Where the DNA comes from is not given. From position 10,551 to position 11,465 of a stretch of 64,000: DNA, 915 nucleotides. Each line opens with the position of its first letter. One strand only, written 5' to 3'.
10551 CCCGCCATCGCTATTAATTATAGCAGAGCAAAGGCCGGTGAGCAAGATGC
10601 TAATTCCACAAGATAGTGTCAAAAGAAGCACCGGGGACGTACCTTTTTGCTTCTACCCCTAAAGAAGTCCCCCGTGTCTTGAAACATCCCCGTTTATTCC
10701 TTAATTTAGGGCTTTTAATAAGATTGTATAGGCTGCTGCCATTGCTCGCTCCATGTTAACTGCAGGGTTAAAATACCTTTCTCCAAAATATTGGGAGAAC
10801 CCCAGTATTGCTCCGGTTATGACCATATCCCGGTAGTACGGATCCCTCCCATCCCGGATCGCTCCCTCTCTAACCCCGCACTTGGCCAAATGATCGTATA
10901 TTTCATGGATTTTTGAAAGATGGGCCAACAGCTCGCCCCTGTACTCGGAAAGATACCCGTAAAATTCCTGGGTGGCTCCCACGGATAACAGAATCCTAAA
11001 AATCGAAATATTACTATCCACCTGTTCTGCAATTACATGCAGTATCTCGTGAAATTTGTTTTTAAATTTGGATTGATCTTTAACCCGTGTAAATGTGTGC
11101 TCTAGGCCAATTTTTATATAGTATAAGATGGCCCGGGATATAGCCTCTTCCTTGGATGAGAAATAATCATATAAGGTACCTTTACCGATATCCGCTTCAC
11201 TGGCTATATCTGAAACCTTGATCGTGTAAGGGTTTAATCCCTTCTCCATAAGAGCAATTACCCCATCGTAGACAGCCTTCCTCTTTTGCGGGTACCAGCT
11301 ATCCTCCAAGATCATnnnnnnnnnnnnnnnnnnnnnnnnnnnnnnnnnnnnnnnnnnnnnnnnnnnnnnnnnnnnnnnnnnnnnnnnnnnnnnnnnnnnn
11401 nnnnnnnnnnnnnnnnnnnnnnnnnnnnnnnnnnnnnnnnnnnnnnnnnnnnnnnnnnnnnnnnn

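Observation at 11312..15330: Single-gene RND efflux pump with a ~280-residue coiled-coil insertion at the docking-domain apex, no MFP/OMF partner, TetR-coupled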

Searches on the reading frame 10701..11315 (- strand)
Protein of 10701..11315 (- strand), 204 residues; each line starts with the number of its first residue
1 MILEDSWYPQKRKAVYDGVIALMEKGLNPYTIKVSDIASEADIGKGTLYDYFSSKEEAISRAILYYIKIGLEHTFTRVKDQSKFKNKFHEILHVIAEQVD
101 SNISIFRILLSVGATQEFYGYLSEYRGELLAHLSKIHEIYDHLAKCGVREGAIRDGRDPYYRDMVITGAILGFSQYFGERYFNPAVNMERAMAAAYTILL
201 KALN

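Call 3: search_protein_families(library=pfam, proteins=[window:10701-11315:-], max_evalue=0.01)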
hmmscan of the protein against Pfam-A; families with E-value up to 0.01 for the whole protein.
window:10701-11315:- (204 aa): 1 family
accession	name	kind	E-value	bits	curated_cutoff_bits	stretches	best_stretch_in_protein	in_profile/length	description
PF00440.29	TetR_N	-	4e-08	33.4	24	1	33-57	18-42/47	Bacterial regulatory proteins, tetR family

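Call 4: search_protein_families(library=ncbifam, proteins=[window:10701-11315:-], max_evalue=0.01)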
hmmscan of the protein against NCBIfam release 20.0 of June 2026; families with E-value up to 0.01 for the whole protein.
window:10701-11315:- (204 aa): 10 families
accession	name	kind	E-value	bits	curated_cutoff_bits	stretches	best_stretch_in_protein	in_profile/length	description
TIGR02366.1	DHAK_reg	equivalog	1.9e-07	31.3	129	1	32-134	24-118/176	dihydroxyacetone kinase transcriptional activator DhaS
NF053878.1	FATransRegFadRBac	equivalog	4.9e-07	29.7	200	1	19-169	13-156/190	fatty acid metabolism transcriptional regulator FadR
NF033703.1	transcr_KstR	equivalog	8.8e-05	22.2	280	1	10-65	7-61/185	cholesterol catabolism transcriptional regulator KstR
TIGR03384.1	betaine_BetI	equivalog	0.0003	20.5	201.3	1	11-95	9-92/189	choline-binding transcriptional repressor BetI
NF051852.1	efflux_TF_MtrR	exception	0.00042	20.2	280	0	68-108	89-128/205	multidrug efflux system transcriptional repressor MtrR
NF041196.1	ScbR_bind_reg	equivalog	0.00045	20.5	150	1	33-200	28-186/191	ScbR family autoregulator-binding transcription factor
NF011572.0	PRK14996.1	equivalog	0.00069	19.5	144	1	23-107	22-102/192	TetR family transcriptional regulator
NF001978.0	PRK00767.1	equivalog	0.0035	17.2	118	1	21-94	21-93/197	transcriptional regulator BetI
NF051457.1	acryl_TF_AcuR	equivalog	0.0057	15.9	247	1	12-66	20-72/204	acrylate utilization transcriptional regulator AcuR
NF058643.1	TranRegCurRPseudo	equivalog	0.0077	15.9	300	0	11-69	8-65/193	TetR family transcriptional repressor CurR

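Call 32: search_protein_families(library=pfam, alignment_id=A3, max_evalue=0.001)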
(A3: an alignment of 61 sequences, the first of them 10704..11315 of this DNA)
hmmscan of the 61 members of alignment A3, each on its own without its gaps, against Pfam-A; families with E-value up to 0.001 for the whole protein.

A. member 1, window:10704-11315:- (204 aa): 1 family
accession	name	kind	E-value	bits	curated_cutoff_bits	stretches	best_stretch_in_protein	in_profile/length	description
PF00440.29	TetR_N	-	4e-08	33.4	24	1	33-57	18-42/47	Bacterial regulatory proteins, tetR family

B. families by the number of members that match (of 61 scanned): 45 families (the first 25 are shown)
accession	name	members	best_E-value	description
PF00440.29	TetR_N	27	7.3e-11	Bacterial regulatory proteins, tetR family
PF01966.28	HD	10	1e-07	HD domain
PF13328.12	HD_4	9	1.8e-20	HD domain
PF09989.15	DUF2229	4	1.4e-74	CoA enzyme activase uncharacterised domain (DUF2229)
PF01869.26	BcrAD_BadFG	4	4.9e-60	BadF/BadG/BcrA/BcrD ATPase family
PF00370.27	FGGY_N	4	7.6e-06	FGGY family of carbohydrate kinases, N-terminal domain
PF00480.26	ROK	4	1.3e-05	ROK family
PF01548.23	DEDD_Tnp_IS110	3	0.00027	Transposase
PF07451.17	SpoVAD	2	1.6e-145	Stage V sporulation protein AD (SpoVAD)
PF00696.33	AA_kinase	2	1.6e-33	Amino acid kinase family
PF04073.20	tRNA_edit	2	2.6e-26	Aminoacyl-tRNA editing domain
PF22468.2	ACT_9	2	5.5e-25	ACT domain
PF00483.29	NTP_transferase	2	8.7e-25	Nucleotidyl transferase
PF12804.13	NTP_transf_3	2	4.6e-22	MobA-like NTP transferase domain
PF01128.25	IspD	2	1.3e-08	2-C-methyl-D-erythritol 4-phosphate cytidylyltransferase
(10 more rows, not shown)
